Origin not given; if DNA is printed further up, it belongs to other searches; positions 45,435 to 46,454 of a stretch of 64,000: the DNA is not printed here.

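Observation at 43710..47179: Unusual nucleotide-handling module (Nudix, deviant P-loop kinase, NT5C-like, HD, IMPase/CysQ-family) inside the glycan cluster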

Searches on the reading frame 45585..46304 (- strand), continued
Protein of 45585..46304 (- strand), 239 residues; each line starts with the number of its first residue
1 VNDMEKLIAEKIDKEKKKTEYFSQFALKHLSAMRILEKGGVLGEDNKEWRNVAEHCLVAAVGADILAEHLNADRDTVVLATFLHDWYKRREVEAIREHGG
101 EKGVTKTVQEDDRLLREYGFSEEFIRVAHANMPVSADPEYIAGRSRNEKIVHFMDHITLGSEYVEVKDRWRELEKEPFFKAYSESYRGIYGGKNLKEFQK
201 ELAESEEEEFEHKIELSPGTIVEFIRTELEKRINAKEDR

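Call 84: search_protein_families(library=ncbifam, proteins=[L091:7305-8000:+, L090:7231-7923:+], max_evalue=1e-10)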
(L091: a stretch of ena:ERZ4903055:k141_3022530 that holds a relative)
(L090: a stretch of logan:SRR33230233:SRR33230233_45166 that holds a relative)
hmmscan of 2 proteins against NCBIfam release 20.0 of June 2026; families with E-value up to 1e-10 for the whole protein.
L091:7305-8000:+ (231 aa): 16 families
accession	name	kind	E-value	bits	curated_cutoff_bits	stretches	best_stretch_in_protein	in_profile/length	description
TIGR03992.1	Arch_glmU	subfamily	2.1e-31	109.2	292.1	1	1-194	1-188/393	bifunctional sugar-1-phosphate nucleotidylyltransferase/acetyltransferase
NF052502.1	man1P_GTase_Rv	exception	5e-31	107.8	440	1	1-222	1-221/352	mannose-1-phosphate guanylyltransferase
TIGR01208.1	rmlA_long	equivalog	3.3e-28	98.6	320.25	1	3-186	2-184/353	glucose-1-phosphate thymidylyltransferase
TIGR02623.1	G1P_cyt_trans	equivalog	2.9e-24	85.9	300.25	1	69-204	89-219/255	glucose-1-phosphate cytidylyltransferase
NF041313.1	UDPGP_AglF_Halo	equivalog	3.4e-24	85.6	400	1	1-199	1-199/234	UTP--glucose-1-phosphate uridylyltransferase AglF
NF041173.1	Sug_nt_acttase_Thmprot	equivalog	2.3e-22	79.5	600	1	1-194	1-188/405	bifunctional sugar-1-phosphate nucleotidylyltransferase/acetyltransferase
NF045761.1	NAMPUrTaseMurU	equivalog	5.7e-21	75.4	250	1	1-223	1-219/226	N-acetylmuramate alpha-1-phosphate uridylyltransferase MurU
NF049965.1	GlMnHpPGnyltfHddC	equivalog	7.9e-21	74.7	300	1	1-185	1-176/221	D-glycero-D-manno-heptose 1-phosphate guanosyltransferase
TIGR01207.1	rmlA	equivalog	2.9e-15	56.2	360.65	1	3-185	2-184/286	glucose-1-phosphate thymidylyltransferase RfbA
TIGR02091.1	glgC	equivalog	1.5e-13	50.6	424.9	1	2-185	2-208/364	glucose-1-phosphate adenylyltransferase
NF003670.0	PRK05293.1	equivalog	5.6e-13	48.6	470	1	2-181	6-201/382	glucose-1-phosphate adenylyltransferase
TIGR01173.1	glmU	equivalog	8e-12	44.7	366.85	1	1-189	1-185/452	bifunctional UDP-N-acetylglucosamine diphosphorylase/glucosamine-1-phosphate N-acetyltransferase GlmU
NF041135.1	IPPtranDIPPsyn_Thcocales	equivalog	8.7e-12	44.7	580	1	1-189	1-175/419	bifunctional L-myo-inositol-1-phosphate cytidylyltransferase/CDP-L-myo-inositol myo-inositolphosphotransferase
NF001947.0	PRK00725.1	subfamily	1.8e-11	43.5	470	1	3-184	19-224/426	glucose-1-phosphate adenylyltransferase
NF045697.1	MurNAcPUrMurU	equivalog_domain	3.8e-11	42.8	370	1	4-182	1-181/229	N-acetylmuramate alpha-1-phosphate uridylyltransferase MurU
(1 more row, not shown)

L090:7231-7923:+ (230 aa): 11 families
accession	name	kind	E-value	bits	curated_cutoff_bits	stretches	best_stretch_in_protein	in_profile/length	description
TIGR01208.1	rmlA_long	equivalog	2.1e-27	96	320.25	1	3-221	1-225/353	glucose-1-phosphate thymidylyltransferase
TIGR03992.1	Arch_glmU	subfamily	2.5e-26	92.5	292.1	1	3-182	2-176/393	bifunctional sugar-1-phosphate nucleotidylyltransferase/acetyltransferase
NF052502.1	man1P_GTase_Rv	exception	6.3e-26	91.1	440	1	3-222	2-222/352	mannose-1-phosphate guanylyltransferase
NF049965.1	GlMnHpPGnyltfHddC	equivalog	7.6e-21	74.8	300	1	2-184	1-177/221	D-glycero-D-manno-heptose 1-phosphate guanosyltransferase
NF045761.1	NAMPUrTaseMurU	equivalog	2.1e-19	70.3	250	1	3-223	2-220/226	N-acetylmuramate alpha-1-phosphate uridylyltransferase MurU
TIGR02623.1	G1P_cyt_trans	equivalog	2.7e-19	69.6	300.25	0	61-202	81-218/255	glucose-1-phosphate cytidylyltransferase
NF041313.1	UDPGP_AglF_Halo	equivalog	5.2e-19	68.6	400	1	3-180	2-180/234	UTP--glucose-1-phosphate uridylyltransferase AglF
NF041173.1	Sug_nt_acttase_Thmprot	equivalog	5.1e-18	65.2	600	1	3-181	2-175/405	bifunctional sugar-1-phosphate nucleotidylyltransferase/acetyltransferase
TIGR01099.1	galU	equivalog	1.6e-14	54.1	326.8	0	1-60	1-59/261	UTP--glucose-1-phosphate uridylyltransferase GalU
TIGR01207.1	rmlA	equivalog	6.3e-12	45.2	360.65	1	3-144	1-144/286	glucose-1-phosphate thymidylyltransferase RfbA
NF045697.1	MurNAcPUrMurU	equivalog_domain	7.4e-11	41.9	370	1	5-126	1-123/229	N-acetylmuramate alpha-1-phosphate uridylyltransferase MurU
